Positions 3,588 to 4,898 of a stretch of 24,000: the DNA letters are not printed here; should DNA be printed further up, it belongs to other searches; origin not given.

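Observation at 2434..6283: Three tandem paralogs of an atypical J-domain / helical / disordered-linker / TPR protein, divergent from rbcLXS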

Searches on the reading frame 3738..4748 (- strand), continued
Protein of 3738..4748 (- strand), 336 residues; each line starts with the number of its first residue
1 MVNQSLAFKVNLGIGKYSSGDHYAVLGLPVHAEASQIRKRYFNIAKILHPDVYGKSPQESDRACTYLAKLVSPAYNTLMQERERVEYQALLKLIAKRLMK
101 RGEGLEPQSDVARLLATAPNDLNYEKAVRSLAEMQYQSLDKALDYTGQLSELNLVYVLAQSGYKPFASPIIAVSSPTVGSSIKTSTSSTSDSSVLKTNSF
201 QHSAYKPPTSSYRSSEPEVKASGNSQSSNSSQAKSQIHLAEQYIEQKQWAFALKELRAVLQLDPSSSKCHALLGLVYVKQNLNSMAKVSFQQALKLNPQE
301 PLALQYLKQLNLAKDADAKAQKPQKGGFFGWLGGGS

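Call 24: search_protein_representatives(alignment_id=A2)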
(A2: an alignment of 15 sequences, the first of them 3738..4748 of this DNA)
Query: 15 sequences, 359 profile positions. Proteins with E-value up to 0.001 (for the whole library): 21939; up to 1e-10: 1572; up to 1e-30: 189. The best 150 are listed.
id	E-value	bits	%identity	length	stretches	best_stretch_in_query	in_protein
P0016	2.1e-161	553.5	-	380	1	1-359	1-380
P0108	2.4e-142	490.8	-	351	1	3-359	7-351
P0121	5.8e-129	446.8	-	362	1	3-355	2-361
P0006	1.4e-128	445.6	-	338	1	1-359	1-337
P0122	4.5e-122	424.1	-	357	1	1-359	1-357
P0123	6.9e-118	410.4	-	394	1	4-357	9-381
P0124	2.0e-115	402.3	-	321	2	3-206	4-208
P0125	1.8e-111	389.3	-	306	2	4-192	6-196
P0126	4.7e-111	387.9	-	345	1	12-359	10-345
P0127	5.9e-108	377.7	-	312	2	3-171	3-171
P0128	3.0e-100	352.3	-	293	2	3-172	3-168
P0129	2.4e-98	346.1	-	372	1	4-349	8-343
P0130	4.8e-98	345.1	-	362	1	3-356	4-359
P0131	4.0e-97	342.1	-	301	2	5-167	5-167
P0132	2.8e-95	336.0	-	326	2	3-188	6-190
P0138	2.5e-74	267.1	-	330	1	8-359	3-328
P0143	6.6e-70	252.5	-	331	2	7-201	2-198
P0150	3.8e-67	243.4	-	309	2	7-162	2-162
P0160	8.7e-64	232.4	-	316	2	8-194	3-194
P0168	3.0e-62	227.4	-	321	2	7-178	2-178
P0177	4.5e-60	220.2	-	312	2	8-166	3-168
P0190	3.6e-58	213.9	-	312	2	7-160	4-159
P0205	2.3e-54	201.4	-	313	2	7-161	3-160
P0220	5.5e-52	193.6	-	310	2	8-163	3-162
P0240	2.1e-48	181.8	-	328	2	10-164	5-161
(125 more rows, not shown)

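Call 25: list_cluster_members(proteins=[P0138, P0143, P0150, P0160, P0168, P0177, P0190, P0205, P0220, P0240])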
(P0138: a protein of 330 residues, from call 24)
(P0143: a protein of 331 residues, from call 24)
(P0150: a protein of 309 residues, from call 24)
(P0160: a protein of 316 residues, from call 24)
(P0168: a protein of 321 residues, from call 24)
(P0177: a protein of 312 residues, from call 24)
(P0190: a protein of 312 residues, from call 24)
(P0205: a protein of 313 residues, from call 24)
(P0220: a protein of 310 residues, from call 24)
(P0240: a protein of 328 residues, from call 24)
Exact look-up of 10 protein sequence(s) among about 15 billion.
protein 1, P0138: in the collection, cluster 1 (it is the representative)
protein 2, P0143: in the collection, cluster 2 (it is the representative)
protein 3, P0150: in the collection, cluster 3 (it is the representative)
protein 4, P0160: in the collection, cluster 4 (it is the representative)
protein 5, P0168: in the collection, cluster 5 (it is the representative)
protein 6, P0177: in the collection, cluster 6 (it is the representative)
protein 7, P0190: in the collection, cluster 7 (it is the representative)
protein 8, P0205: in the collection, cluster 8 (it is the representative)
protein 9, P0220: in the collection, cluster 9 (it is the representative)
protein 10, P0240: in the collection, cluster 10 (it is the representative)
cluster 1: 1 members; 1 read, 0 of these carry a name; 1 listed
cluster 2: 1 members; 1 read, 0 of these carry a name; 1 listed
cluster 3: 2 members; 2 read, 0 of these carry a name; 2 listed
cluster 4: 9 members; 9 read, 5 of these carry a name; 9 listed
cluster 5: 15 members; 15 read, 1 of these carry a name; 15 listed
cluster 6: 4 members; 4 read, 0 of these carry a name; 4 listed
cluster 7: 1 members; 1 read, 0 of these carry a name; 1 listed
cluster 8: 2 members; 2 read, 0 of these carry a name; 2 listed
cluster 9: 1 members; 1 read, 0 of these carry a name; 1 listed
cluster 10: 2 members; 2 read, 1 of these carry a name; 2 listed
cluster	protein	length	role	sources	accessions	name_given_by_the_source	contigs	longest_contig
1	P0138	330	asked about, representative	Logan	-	-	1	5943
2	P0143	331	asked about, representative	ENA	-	-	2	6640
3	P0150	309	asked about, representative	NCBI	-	-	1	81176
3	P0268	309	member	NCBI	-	-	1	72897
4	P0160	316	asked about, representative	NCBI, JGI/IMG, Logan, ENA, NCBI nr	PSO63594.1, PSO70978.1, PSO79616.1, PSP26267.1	MAG: molecular chaperone DnaJ [Cyanobacteria bacterium QH_6_48_35] | curved DNA-binding protein CbpA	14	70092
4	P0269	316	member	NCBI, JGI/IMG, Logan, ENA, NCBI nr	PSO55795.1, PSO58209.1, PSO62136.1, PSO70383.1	MAG: molecular chaperone DnaJ [Cyanobacteria bacterium QH_8_48_120] | curved DNA-binding protein CbpA | MAG: molecular chaperone DnaJ [Cyanobacteria bacterium QH_1_48_107]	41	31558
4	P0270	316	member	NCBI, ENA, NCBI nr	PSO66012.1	MAG: molecular chaperone DnaJ [Cyanobacteria bacterium QH_2_48_84]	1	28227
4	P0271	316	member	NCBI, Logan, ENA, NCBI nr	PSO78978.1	MAG: molecular chaperone DnaJ [Cyanobacteria bacterium QS_4_48_99]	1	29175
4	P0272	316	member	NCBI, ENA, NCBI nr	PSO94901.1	MAG: molecular chaperone DnaJ [Cyanobacteria bacterium QS_9_48_30]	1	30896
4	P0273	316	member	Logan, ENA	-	-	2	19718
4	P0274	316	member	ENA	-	-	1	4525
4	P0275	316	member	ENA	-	-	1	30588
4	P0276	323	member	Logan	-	-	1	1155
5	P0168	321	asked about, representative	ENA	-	-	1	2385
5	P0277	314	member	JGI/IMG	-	curved DNA-binding protein CbpA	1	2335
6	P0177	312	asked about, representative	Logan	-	-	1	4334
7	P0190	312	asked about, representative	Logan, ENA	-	-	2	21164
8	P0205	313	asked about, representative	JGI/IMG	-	-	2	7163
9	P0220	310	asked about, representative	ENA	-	-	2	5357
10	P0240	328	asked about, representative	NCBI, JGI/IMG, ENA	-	tetratricopeptide (TPR) repeat protein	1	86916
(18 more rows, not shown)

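Call 34: predict_structure(alignment_id=A3)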
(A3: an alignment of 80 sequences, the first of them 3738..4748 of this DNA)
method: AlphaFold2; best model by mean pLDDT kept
length: 336 residues; sequences in the alignment: 80
mean_pLDDT: 77.0   pTM: 0.49
mean pLDDT of the five models: 77.0, 75.4, 75.0, 73.2, 69.8
residues with pLDDT >= 90: 140; 70-90: 93; 50-70: 37; < 50: 66
segments of 3 or more residues with pLDDT < 50: 1-15, 169-182, 194-206, 208-223
pLDDT, mean of each block of 10 residues (from residue 1): 35 49 89 91 88 84 87 86 79 86 87 92 95 90 90 92 67 40 50 44 41 39 60 95 96 95 96 97 96 97 95 73 55 54
secondary structure, 60 per line:
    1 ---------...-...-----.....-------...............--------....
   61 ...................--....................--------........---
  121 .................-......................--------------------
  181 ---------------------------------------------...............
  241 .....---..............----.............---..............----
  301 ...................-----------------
elements in order: H22-26 H34-48 H57-79 H82-101 H110-117 H121-137 H139-160 H226-245 H249-262 H267-279 H283-296 H301-319

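Call 40: fold_search(model_id=the predicted structure, library=pdb)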
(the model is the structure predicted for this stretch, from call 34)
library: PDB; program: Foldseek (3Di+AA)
matches with E <= 10: 1121; with E <= 0.001: 0
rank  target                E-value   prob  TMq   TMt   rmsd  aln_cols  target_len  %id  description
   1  6vfj_B                5.5e-03  1.00  0.23  0.64   1.6        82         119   24  De novo designed icosahedral nanoparticle I53_dn5 (released 2020-08-12)
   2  6gxz_C                6.8e-03  1.00  0.25  0.52   6.2       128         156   19  Crystal structure of the human RPAP3(TPR2)-PIH1D1(CS) complex (released 2018-08-08)
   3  1na3_A                7.1e-03  1.00  0.24  0.89   1.2        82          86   28  Design of Stable alpha-Helical Arrays from an Idealized TPR Motif (released 2003-06-03)
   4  6v8e_A                8.9e-03  1.00  0.24  0.66   3.0        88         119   26  Computationally designed C3-symmetric homotrimer from TPR repeat protein (released 2020-08-12)
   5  7l7i_C                8.9e-03  1.00  0.27  0.22   2.2        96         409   24  Cryo-EM structure of Hsp90:FKBP51:p23 closed-state complex (released 2021-08-25)
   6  6gxz_A                8.9e-03  1.00  0.25  0.53   6.9       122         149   20  Crystal structure of the human RPAP3(TPR2)-PIH1D1(CS) complex (released 2018-08-08)
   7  1na0_A                1.0e-02  1.00  0.24  0.64   1.4        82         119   28  Design of Stable alpha-Helical Arrays from an Idealized TPR Motif (released 2003-06-03)
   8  6v8e_D                1.1e-02  1.00  0.23  0.64   1.2        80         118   29  Computationally designed C3-symmetric homotrimer from TPR repeat protein (released 2020-08-12)
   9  4cgw_B                1.1e-02  1.00  0.24  0.68   4.9       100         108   19  Second TPR of Spaghetti (RPAP3) bound to HSP90 peptide SRMEEVD (released 2014-05-14)
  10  2vyi_B                1.1e-02  1.00  0.25  0.65   2.1        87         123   24  Crystal Structure of the TPR domain of Human SGT (released 2008-08-12)
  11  5omp                  1.2e-02  1.00  0.26  0.21   2.7        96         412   24  Human FKBP5 protein (released 2017-11-08)
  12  6vfh_A                1.3e-02  1.00  0.23  0.62   1.4        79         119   29  De novo designed tetrahedral nanoparticle T33_dn10 (released 2020-08-12)
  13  9gzg_A                1.3e-02  1.00  0.24  0.52  15.8       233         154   17  Crystal structure of CTPR4E4 mutant (released 2025-10-15)
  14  6vfk_A                1.4e-02  1.00  0.23  0.63   1.6        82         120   28  De novo designed tetrahedral nanoparticle T33_dn10 displaying 4 copies of BG505-SOSIP trimer on the surface (released 2020-07-22)
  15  9qhb                  1.4e-02  1.00  0.24  0.30  19.8       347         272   16  Crystal structure of 16-repeat CTPR protein with eliminated coordination sites (released 2025-10-22)
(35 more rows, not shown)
